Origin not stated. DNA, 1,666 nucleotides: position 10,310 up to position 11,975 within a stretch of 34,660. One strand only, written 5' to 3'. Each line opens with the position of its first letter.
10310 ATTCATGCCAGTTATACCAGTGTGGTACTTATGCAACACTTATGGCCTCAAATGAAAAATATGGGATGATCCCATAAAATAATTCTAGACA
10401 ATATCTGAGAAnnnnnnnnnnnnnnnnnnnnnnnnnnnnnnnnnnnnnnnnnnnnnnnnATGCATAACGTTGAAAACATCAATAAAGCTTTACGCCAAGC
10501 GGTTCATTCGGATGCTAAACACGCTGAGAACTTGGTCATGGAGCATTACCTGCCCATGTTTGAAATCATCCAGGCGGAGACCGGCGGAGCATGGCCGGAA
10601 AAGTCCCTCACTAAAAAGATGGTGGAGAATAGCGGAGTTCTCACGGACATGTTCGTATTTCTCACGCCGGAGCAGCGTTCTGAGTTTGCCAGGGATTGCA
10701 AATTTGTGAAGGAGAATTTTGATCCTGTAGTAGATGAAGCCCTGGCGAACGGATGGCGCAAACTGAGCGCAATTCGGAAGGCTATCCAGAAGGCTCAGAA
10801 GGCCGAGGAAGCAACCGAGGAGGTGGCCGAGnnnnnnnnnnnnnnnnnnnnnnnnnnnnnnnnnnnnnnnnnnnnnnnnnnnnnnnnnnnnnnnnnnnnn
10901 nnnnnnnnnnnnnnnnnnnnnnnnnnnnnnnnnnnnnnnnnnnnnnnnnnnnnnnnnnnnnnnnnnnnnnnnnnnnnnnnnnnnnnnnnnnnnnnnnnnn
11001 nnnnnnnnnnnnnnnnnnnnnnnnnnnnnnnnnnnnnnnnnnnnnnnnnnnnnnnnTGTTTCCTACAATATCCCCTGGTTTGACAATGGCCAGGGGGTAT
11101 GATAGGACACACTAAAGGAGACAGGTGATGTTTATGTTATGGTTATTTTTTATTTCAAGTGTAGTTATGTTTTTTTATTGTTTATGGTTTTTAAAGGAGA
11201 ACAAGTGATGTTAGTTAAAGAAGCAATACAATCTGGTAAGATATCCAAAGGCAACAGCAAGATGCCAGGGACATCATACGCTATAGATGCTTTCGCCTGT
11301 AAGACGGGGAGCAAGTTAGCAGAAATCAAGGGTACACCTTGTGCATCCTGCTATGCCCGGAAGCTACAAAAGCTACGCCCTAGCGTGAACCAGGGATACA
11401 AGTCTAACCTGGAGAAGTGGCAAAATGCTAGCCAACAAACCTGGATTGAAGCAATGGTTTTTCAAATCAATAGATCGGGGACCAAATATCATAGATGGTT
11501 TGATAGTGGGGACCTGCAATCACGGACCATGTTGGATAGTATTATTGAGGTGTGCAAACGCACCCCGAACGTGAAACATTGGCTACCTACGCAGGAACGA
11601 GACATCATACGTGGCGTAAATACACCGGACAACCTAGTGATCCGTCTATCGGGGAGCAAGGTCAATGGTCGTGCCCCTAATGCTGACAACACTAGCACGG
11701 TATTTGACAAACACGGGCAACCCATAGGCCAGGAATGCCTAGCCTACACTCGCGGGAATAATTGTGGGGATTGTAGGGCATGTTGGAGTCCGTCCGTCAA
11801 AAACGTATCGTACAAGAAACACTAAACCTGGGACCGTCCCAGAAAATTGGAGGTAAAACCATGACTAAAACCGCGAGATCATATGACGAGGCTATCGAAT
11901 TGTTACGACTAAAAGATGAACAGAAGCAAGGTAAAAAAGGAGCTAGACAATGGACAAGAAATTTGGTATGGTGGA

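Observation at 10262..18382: Six-copy 15-bp palindrome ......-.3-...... confined to the rightward arm, at a fixed distance from start codons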

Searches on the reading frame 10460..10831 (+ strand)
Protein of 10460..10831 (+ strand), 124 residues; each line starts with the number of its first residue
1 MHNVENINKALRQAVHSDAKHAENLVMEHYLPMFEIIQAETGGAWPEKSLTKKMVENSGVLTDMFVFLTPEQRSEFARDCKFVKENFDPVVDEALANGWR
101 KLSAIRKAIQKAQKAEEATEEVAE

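Call 81: predict_structure(alignment_id=A3)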
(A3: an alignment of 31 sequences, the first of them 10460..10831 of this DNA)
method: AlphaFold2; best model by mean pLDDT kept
length: 124 residues; sequences in the alignment: 31
mean_pLDDT: 88.3   pTM: 0.77
mean pLDDT of the five models: 88.3, 85.1, 83.2, 82.2, 81.5
residues with pLDDT >= 90: 89; 70-90: 25; 50-70: 8; < 50: 2
segments of 3 or more residues with pLDDT < 50: none
pLDDT, mean of each block of 10 residues (from residue 1): 83 82 91 94 91 93 94 92 94 92 90 77 54
secondary structure, 60 per line:
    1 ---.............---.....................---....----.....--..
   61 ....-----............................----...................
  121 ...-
elements in order: H4-16 H20-40 H44-47 H52-56 H59-64 H70-97 H102-123

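Call 84: fold_search(model_id=the predicted structure, library=pdb)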
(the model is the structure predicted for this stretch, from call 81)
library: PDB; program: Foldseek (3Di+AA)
matches with E <= 10: 71; with E <= 0.001: 0
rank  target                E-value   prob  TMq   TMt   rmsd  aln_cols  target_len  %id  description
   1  9tmp_A                1.2e+00  0.11  0.26  0.28  12.0       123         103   11  Crystal Structure of Native Cytochrome b562 in complex with the synthetic anti-BRIL antibody BAG2. (released 2026-03-25)
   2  3l1m                  1.9e+00  0.14  0.29  0.32  11.4       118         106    9  Crystal Structure of a Ni-directed Dimer of Cytochrome cb562 with a Quinolate-Histidine Hybrid Coordination Motif (released 2010-04-28)
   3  4gkf_B                2.3e+00  0.06  0.22  0.20  10.7       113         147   13  Crystal structure and characterization of Cmr5 protein from Pyrococcus furiosus (released 2013-01-23)
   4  8ka6_B                2.7e+00  0.09  0.28  0.25  11.9       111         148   17  De novo design protein -NA7 (released 2024-08-07)
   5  5zk8                  2.7e+00  0.02  0.17  0.07  22.1       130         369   15  Crystal structure of M2 muscarinic acetylcholine receptor bound with NMS (released 2018-11-21)
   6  6dy8_A                2.8e+00  0.10  0.31  0.34   8.6       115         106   12  Mn(II)-bound structure of the engineered cyt cb562 variant, CH2EY (released 2019-04-24)
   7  5hb0_D                2.8e+00  0.03  0.18  0.07  14.1       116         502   15  Crystal structure of Chaetomium thermophilum Nup170 CTD-Nup145N complex (released 2016-04-20)
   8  9i05_Ao               3.0e+00  0.06  0.16  0.07  12.8        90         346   11  Cryo-EM structure of the large subunit of the mitochondrial ribosome from Toxoplasma gondii (released 2025-06-11)
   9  4jkv_B                3.2e+00  0.11  0.34  0.13   8.5       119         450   12  Structure of the human smoothened 7TM receptor in complex with an antitumor agent (released 2013-04-24)
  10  6dy4_A                3.2e+00  0.08  0.25  0.27  12.2       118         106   14  Fe(II)-bound structure of the engineered cyt cb562 variant, CH2E (released 2019-04-24)
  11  7tts_E                3.4e+00  0.04  0.20  0.07  15.2       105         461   13  Skd3, hexamer, filtered (released 2022-09-28)
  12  3htj_B                3.4e+00  0.03  0.18  0.17  13.3       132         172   10  Crystal structure of multidrug binding protein EbrR complexed with ethidium (released 2010-07-14)
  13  9ijj_5A               3.6e+00  0.08  0.25  0.20   8.7        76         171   22  In situ structure of the central apparatus in mouse sperm axoneme. (released 2025-06-04)
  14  6a4l_A                3.6e+00  0.03  0.21  0.15  13.3       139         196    9  AcrR from Mycobacterium tuberculosis (released 2019-06-26)
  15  1z8s_MODEL_1_A        4.0e+00  0.03  0.19  0.17  13.8       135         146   10  DnaB binding domain of DnaG (P16) from Bacillus stearothermophilus (residues 452-597) (released 2005-10-04)
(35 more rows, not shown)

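Call 85: search_solved_structures(query=A3, max_evalue=1)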
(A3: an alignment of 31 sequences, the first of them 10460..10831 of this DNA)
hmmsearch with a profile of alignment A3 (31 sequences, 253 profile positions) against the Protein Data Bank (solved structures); distinct sequences matched with E-value up to 1: 2.
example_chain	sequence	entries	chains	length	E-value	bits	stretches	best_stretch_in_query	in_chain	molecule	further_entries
6xhg_A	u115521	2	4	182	0.17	14.9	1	122-168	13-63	JSC1_58120g3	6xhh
3h36_A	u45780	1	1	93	0.37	13.8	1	171-226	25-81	Polyribonucleotide nucleotidyltransferase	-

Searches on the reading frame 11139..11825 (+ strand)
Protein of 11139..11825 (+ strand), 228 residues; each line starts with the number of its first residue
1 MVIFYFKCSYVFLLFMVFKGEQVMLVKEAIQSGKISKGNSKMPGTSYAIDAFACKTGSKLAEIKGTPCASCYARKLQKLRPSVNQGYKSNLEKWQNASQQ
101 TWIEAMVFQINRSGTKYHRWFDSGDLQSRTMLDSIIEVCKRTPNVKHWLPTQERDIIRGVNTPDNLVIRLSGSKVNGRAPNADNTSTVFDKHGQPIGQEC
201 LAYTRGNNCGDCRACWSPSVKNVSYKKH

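Call 12: search_protein_families(library=pfam, proteins=[window:11139-11825:+], max_evalue=0.01)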
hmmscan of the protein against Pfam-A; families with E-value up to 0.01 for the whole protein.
window:11139-11825:+ (228 aa): 1 family
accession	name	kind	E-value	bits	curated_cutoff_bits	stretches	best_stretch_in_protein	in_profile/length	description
PF17338.8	GP88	-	7e-26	91.9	24.4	1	53-195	37-189/230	Gene product 88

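Call 20: search_protein_families(library=phrogs, proteins=[window:11139-11825:+], max_evalue=0.001)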
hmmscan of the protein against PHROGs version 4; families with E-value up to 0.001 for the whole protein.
window:11139-11825:+ (228 aa): 1 family
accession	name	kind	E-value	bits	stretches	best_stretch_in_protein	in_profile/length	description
phrog_1392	-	unknown function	1.6e-18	68.1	1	65-227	87-278/296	-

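Call 87: search_protein_families(library=ncbifam, proteins=[window:11139-11825:+], max_evalue=0.01)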
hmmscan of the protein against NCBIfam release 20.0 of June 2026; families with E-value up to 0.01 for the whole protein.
window:11139-11825:+ (228 aa): 0 families
